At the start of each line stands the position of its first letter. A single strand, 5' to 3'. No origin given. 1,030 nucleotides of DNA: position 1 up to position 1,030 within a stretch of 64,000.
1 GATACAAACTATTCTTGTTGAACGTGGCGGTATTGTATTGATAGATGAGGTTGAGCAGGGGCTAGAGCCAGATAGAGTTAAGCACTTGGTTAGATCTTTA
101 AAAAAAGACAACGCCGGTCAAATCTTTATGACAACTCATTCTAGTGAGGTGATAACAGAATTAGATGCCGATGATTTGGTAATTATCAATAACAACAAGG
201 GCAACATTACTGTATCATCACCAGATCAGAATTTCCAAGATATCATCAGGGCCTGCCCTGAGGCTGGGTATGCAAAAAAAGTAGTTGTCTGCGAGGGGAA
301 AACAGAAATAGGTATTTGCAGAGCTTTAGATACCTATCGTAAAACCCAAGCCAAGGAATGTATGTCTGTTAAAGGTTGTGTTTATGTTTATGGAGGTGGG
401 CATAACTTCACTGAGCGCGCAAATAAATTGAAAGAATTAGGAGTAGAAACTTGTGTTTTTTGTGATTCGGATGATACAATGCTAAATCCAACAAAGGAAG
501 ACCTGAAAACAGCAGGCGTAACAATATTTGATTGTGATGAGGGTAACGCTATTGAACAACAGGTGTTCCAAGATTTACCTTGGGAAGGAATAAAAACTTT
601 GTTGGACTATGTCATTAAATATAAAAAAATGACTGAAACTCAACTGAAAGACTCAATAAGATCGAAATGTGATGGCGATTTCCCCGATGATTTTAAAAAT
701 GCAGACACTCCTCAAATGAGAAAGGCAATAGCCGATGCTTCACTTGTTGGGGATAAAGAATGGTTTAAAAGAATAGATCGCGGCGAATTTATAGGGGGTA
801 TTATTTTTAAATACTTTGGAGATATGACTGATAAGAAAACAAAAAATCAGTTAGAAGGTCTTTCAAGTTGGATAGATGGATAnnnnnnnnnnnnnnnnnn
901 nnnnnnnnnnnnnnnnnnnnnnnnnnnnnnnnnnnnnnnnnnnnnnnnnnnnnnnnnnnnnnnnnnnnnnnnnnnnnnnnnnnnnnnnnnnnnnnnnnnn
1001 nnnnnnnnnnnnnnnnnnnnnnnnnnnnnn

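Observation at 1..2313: Gabija-like defence pair (OLD-family ATPase/TOPRIM + UvrD-like helicase) at the window edge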

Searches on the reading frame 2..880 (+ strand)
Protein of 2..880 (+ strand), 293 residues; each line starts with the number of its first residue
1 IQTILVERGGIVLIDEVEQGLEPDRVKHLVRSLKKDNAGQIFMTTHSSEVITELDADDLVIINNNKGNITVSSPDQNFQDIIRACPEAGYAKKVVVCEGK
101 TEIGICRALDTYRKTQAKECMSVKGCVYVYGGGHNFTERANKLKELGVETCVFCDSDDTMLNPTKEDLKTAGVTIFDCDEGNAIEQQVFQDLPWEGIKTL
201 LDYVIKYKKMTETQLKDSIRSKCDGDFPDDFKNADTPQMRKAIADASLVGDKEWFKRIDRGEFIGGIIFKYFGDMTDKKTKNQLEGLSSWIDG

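Call 5: search_protein_families(library=padloc, proteins=[window:2-880:+], max_evalue=0.01)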
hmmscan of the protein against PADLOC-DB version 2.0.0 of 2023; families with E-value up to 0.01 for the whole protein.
window:2-880:+ (293 aa): 97 families (the best 25 are shown)
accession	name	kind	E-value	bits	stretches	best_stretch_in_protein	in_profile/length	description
PDLC04168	GajA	-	5.6e-84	280.8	1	1-292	269-568/570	-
PDLC04169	GajA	-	1.6e-55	187.3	1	2-292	129-432/434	-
PDLC04170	GajA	-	1.5e-25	87.9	1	8-291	279-563/565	-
PDLC00086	GajA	-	1.1e-12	45.6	1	12-214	307-517/600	AAA ATPase domain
PDLC02358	Old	-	1.9e-12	44.8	1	11-167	287-458/578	Old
PDLC00284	PtuA1|PtuA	-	1.3e-11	42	1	9-78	392-463/545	AAA ATPase domain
PDLC02980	AriA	-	5e-11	41.1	1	9-51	259-303/304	-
PDLC04176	HEC-01A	-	3.4e-10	37.8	1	7-75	275-345/371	-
PDLC00069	GajA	-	6.7e-10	36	1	11-80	337-410/687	AAA ATPase domain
PDLC00278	PtuA1|PtuA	-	6.9e-10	36.8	1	7-83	286-364/436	AAA ATPase domain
PDLC02336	AbiLi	-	1.2e-09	36.2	1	2-55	241-297/340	AbiLi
PDLC00067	GajA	-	1.5e-09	34.9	1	11-187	307-501/604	AAA ATPase domain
PDLC00077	GajA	-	1.9e-09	34.6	1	11-81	336-410/616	AAA ATPase domain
PDLC00271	PtuA1|PtuA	-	2.1e-09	35.4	1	8-78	278-346/421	AAA ATPase domain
PDLC00081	GajA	-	6.3e-09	33.1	1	11-173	284-450/574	AAA ATPase domain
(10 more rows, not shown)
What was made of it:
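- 2..883 (+): gajA, 3' part (codons 267-559 of a 559-codon gene, plus the TAA stop): C-terminal lobe of the ABC ATPase, the TOPRIM nuclease domain and the C-terminal helical region. The 5' 266 codons lie outside the window. PADLOC GajA PDLC04168 at 5.6e-84 (call 5).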

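Call 6: search_protein_families(library=pfam, proteins=[window:2-880:+], max_evalue=0.01)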
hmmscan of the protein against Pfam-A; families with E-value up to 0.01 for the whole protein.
window:2-880:+ (293 aa): 4 families
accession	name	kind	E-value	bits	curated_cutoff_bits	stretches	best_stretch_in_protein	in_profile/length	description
PF13304.12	AAA_21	-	4.7e-10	40.5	27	1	9-51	256-303/304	AAA domain, putative AbiEii toxin, Type IV TA system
PF20469.4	OLD-like_TOPRIM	-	2.2e-06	28.5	23.2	1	90-157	2-67/67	Overcoming lysogenization defect protein-like, TOPRIM domain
PF13175.12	AAA_15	-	0.00016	21.9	32.1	1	10-51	330-374/374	AAA ATPase domain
PF02463.25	SMC_N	-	0.0013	18.6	40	1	9-62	159-211/220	RecF/RecN/SMC N terminal domain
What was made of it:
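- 2..883 (+): Pfam AAA_21 and OLD-like_TOPRIM (call 6).
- On Gabija / class 2 OLD system: In the window: Walker B, the AAA_21 C-terminal end and OLD-like_TOPRIM at 28.5 bits against a cut-off of 23.2 (call 6).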

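Call 7: search_protein_families(library=ncbifam, proteins=[window:2-880:+], max_evalue=0.01)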
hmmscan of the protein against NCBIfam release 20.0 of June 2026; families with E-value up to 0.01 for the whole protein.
window:2-880:+ (293 aa): 6 families
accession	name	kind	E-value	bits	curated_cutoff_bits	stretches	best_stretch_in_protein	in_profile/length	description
NF041760.1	PtuA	equivalog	1.7e-08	33.9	500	1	10-76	378-446/524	retron Ec78 anti-phage system effector ATPase PtuA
NF047739.1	antiphage_MADS3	equivalog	8.1e-06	25.2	420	1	7-67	335-395/427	methylation-associated defense system AAA family ATPase MAD3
TIGR04521.1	ECF_ATPase_2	equivalog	0.0031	16.6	330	1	2-78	156-233/279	energy-coupling factor transporter ATPase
NF010166.0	PRK13646.1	equivalog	0.0037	16.6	458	1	3-80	158-236/286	energy-coupling factor transporter ATPase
NF010171.0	PRK13652.1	equivalog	0.0045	16.1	476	0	4-72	151-219/277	cobalt transporter ATP-binding subunit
NF045781.1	Spaf1101_AAA_ATP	equivalog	0.0054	15.2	475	1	27-68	754-796/836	Spaf_1101 family AAA-like ATPase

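Call 8: search_solved_structures(query=window:2-880:+, max_evalue=0.01, show_alignments=2)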
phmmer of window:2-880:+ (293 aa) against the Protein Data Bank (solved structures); distinct sequences matched with E-value up to 0.01: 0.
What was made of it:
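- Single-sequence phmmer finds no solved GajA (call 8).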

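Call 12: find_homologous_proteins(query=window:2-880:+, max_evalue=0.001)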
Query window:2-880:+ (293 aa): 64 proteins with E <= 0.001 among 860 candidates.
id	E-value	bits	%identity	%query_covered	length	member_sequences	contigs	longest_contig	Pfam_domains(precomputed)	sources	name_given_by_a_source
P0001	1.9e-195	666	100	100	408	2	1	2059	PF20469.5,PF13175.13,PF02463.26,PF13304.13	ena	-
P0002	5.7e-129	447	67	100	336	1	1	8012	PF20469.5,PF13175.13,PF13304.13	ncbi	-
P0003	1.7e-118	413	63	100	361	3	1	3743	PF13175.13,PF13304.13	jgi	jgi:ABC-type Na+ transport system ATPase subunit NatA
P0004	1.2e-113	397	61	100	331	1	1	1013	PF13175.13,PF13304.13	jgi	jgi:hypothetical protein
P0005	1.2e-111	391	61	100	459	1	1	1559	PF13175.13,PF13304.13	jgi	-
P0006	3.7e-100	353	55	100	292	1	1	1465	PF13175.13,PF13304.13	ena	-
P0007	1.1e-99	351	55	100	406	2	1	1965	PF13175.13,PF02463.26,PF13304.13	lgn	-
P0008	3.1e-97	343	54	100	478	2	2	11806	PF20469.5,PF13175.13,PF02463.26,PF13304.13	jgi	jgi:putative ATP-dependent endonuclease of OLD family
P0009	4.4e-97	343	71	74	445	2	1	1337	PF20469.5,PF13175.13,PF13304.13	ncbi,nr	ncbi:MAG: ATP-binding protein, partial [Candidatus Peribacteraceae bacterium]|nr:ATP-binding protein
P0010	8.8e-94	332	83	59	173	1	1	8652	-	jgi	-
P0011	1.4e-91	325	52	99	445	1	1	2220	PF20469.5,PF13175.13,PF02463.26,PF13304.13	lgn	-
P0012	5.3e-87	310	52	100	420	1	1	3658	PF13175.13,PF13304.13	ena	-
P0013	3.7e-81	291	46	100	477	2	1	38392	PF13175.13,PF13304.13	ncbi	-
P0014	2.0e-79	285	47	100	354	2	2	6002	PF13175.13,PF02463.26,PF13304.13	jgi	jgi:energy-coupling factor transporter ATP-binding protein EcfA2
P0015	4.7e-77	277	47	100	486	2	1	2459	PF20469.5,PF13175.13,PF13304.13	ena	-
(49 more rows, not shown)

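Call 15: find_encoding_contigs(protein=P0001, flank=5000, max_places=4)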
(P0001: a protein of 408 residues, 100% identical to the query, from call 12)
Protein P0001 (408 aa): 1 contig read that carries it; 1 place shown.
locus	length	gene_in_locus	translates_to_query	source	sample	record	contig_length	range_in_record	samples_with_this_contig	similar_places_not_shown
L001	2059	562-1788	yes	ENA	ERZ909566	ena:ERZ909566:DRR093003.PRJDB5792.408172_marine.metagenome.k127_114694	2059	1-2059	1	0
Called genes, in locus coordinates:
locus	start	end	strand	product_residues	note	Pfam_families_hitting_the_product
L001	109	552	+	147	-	PF02463:SMC_N, PF13175:AAA_15, PF13555:AAA_29 (weak), PF13476:AAA_23, PF13304:AAA_21 (weak)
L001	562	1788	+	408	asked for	PF13175:AAA_15, PF13304:AAA_21, PF02463:SMC_N (faint), PF20469:OLD-like_TOPRIM (weak)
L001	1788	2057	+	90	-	?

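Call 50: predict_structure(alignment_id=A4)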
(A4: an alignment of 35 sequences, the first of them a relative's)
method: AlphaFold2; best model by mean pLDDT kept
length: 408 residues; sequences in the alignment: 35
mean_pLDDT: 86.4   pTM: 0.79
mean pLDDT of the five models: 86.4, 85.4, 85.3, 84.3, 84.2
residues with pLDDT >= 90: 234; 70-90: 120; 50-70: 40; < 50: 14
segments of 3 or more residues with pLDDT < 50: 1-5, 28-32
pLDDT, mean of each block of 10 residues (from residue 1): 49 61 55 60 73 81 88 86 55 80 82 83 84 90 90 81 92 87 87 93 91 97 98 95 93 95 94 89 97 94 98 97 94 93 92 95 87 97 98 97 96
secondary structure, 60 per line:
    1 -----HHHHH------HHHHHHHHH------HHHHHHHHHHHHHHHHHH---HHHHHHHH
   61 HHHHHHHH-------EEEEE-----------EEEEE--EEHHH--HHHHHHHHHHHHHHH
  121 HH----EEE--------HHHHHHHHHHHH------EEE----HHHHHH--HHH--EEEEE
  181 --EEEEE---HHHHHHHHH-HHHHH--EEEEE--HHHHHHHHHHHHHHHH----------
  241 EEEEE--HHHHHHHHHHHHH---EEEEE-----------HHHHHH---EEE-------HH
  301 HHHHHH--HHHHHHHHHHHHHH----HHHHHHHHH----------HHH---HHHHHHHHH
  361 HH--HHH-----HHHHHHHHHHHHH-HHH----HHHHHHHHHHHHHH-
elements in order: H6-10 H17-25 H32-49 H53-68 E76-80 E92-96 H106-122 E127-129 H138-149 E156-158 H163-168 E176-180 E183-187 H191-199 H201-205 E208-212 H215-230 E241-245 H248-260 E264-268 H280-285 E289-291 H299-306 H309-322 H327-335 H352-362 H373-385 H394-407
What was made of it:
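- On Gabija / class 2 OLD system: The AF2 model has six helices after the TOPRIM sheet (call 50).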

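Call 53: fold_search(model_id=the predicted structure, library=pdb)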
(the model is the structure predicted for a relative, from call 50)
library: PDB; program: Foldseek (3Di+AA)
matches with E <= 10: 730; with E <= 0.001: 20
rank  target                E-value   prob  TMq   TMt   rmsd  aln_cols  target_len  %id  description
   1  8x5i_D                1.9e-06  1.00  0.45  0.34  19.0       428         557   15  Structure of ATP/Mg2+ bound Gabija GajA (released 2024-02-28)
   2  8u7i_A                2.2e-06  1.00  0.34  0.24  21.0       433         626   15  Structure of the phage immune evasion protein Gad1 bound to the Gabija GajAB complex (released 2023-11-22)
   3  8sm3_A                3.2e-06  1.00  0.41  0.32  17.5       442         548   15  Structure of Bacillus cereus VD045 Gabija GajA-GajB Complex (released 2023-11-22)
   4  6p74                  3.6e-06  1.00  0.35  0.29  17.2       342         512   15  OLD nuclease from Thermus Scotoductus (released 2020-01-29)
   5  5h66_B                6.8e-05  1.00  0.23  0.47  12.8       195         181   21  Crystal structure of the Bacillus subtilis SMC head domain complexed with the cognate ScpA C-terminal domain (released 2017-03-15)
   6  3kta_D                1.0e-04  1.00  0.26  0.59   6.2       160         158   16  Structural Basis for Adenylate Kinase Activity in ABC ATPases (released 2010-06-30)
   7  8j4t_A                1.1e-04  1.00  0.39  0.34  14.3       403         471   12  GajA-GajB complex (released 2024-02-21)
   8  8x5i_C                1.4e-04  1.00  0.39  0.34  14.2       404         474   13  Structure of ATP/Mg2+ bound Gabija GajA (released 2024-02-28)
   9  1xew_Y                1.5e-04  1.00  0.24  0.52   7.4       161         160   15  Structural biochemistry of ATP-driven dimerization and DNA stimulated activation of SMC ATPases. (released 2004-12-07)
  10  8ee4_C                1.7e-04  1.00  0.25  0.25   9.9       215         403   16  Structure of PtuA (released 2024-01-03)
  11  8sux_C                1.9e-04  1.00  0.25  0.27  12.8       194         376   18  Structure of E. coli PtuA hexamer (released 2024-01-10)
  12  8jq9_A                1.9e-04  1.00  0.31  0.28  14.1       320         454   15  Structure of Gabija GajA (released 2024-02-28)
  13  8ee4_E                2.1e-04  1.00  0.26  0.26   7.9       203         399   17  Structure of PtuA (released 2024-01-03)
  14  8wy4_A                2.2e-04  1.00  0.38  0.35  16.0       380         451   15  GajA tetramer with ATP (released 2024-02-28)
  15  6nk8_B                2.7e-04  1.00  0.25  0.45   8.2       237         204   14  C-terminal region of the Burkholderia pseudomallei OLD protein (released 2019-08-07)
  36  6njx                  5.1e-03  1.00  0.27  0.48   8.3       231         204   16  C-terminal region of the Xanthomonas campestris pv. campestris OLD protein phased with mercury (released 2019-08-07)
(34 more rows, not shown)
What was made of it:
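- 2..883 (+): AF2 model pLDDT 86.4; the top Foldseek PDB hits are B. cereus GajA (calls 50, 53).
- Closest known: Gabija system of Bacillus cereus VD045. Same: These entries are the best Foldseek matches for the nuclease model (call 53).
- The top three Foldseek hits of the GajA model are B. cereus GajA entries 8x5i, 8u7i and 8sm3 at about 2e-6 (call 53).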

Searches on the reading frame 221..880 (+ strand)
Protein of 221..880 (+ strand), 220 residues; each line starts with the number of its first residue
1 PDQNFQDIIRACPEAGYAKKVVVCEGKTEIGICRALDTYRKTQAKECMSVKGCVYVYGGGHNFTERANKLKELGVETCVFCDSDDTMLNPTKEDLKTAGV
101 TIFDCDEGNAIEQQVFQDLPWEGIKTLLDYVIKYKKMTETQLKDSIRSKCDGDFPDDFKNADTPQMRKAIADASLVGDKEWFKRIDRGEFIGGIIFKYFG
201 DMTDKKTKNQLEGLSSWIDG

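Call 76: search_solved_structures(query=A6, max_evalue=10, show_alignments=3)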
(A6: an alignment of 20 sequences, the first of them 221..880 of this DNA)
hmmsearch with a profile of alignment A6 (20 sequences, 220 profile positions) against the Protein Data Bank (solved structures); distinct sequences matched with E-value up to 10: 9.
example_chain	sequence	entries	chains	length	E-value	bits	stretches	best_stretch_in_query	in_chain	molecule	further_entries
1ho1_A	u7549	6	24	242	0.26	14.3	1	46-90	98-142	PYRIDOXINE 5'-PHOSPHATE SYNTHASE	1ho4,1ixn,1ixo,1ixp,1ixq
1m5w_A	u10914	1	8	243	0.26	14.3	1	46-90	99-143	Pyridoxal phosphate biosynthetic protein pdxJ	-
6rg0_A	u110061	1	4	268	0.29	14.2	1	46-91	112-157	Pyridoxine 5'-phosphate synthase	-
3odm_A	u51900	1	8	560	0.36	13.9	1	128-210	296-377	Phosphoenolpyruvate carboxylase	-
4kvf_A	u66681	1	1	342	0.36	13.9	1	57-136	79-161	Rhamnose ABC transporter, periplasmic rhamnose-binding protein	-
2lta_A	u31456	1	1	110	0.78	12.8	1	53-115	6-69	De novo designed protein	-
4gr6_A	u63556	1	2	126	1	12.4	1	112-206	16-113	AtRbcX2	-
2nsa_A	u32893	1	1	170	2.4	11.2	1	87-137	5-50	Trigger factor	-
23or_B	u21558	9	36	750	4.2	10.4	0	15-37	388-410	Retron Eco8 OLD nuclease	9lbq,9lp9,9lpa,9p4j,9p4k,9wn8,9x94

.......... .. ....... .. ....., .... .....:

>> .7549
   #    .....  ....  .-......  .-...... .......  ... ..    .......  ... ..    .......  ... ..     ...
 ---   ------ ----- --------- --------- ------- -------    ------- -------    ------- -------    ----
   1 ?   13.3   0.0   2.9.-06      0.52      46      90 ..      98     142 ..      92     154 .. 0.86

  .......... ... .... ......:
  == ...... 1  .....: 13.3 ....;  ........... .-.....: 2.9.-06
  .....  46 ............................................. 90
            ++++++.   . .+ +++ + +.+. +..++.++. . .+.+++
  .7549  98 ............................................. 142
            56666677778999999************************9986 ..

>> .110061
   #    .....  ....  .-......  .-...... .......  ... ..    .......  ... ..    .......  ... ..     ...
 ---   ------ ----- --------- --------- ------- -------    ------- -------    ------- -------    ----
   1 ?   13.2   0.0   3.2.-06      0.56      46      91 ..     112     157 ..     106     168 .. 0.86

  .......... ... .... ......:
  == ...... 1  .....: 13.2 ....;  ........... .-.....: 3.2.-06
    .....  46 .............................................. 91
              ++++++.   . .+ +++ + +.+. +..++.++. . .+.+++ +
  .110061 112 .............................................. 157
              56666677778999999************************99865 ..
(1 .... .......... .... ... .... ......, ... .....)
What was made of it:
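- Closest known: Gabija system of Bacillus cereus VD045. Different: Single-sequence searches do not connect the GajA proteins (call 8), and the TOPRIM profile does not reach BcGajA (call 76).
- Closest known: Class 2 OLD nucleases of Burkholderia pseudomallei and Xanthomonas campestris. Different: There is no significant sequence match (call 76).
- The TOPRIM-region profile finds no solved OLD protein at E<1 (call 76).
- Tried and rejected: The TOPRIM-only profile against the PDB gave nothing significant (call 76).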
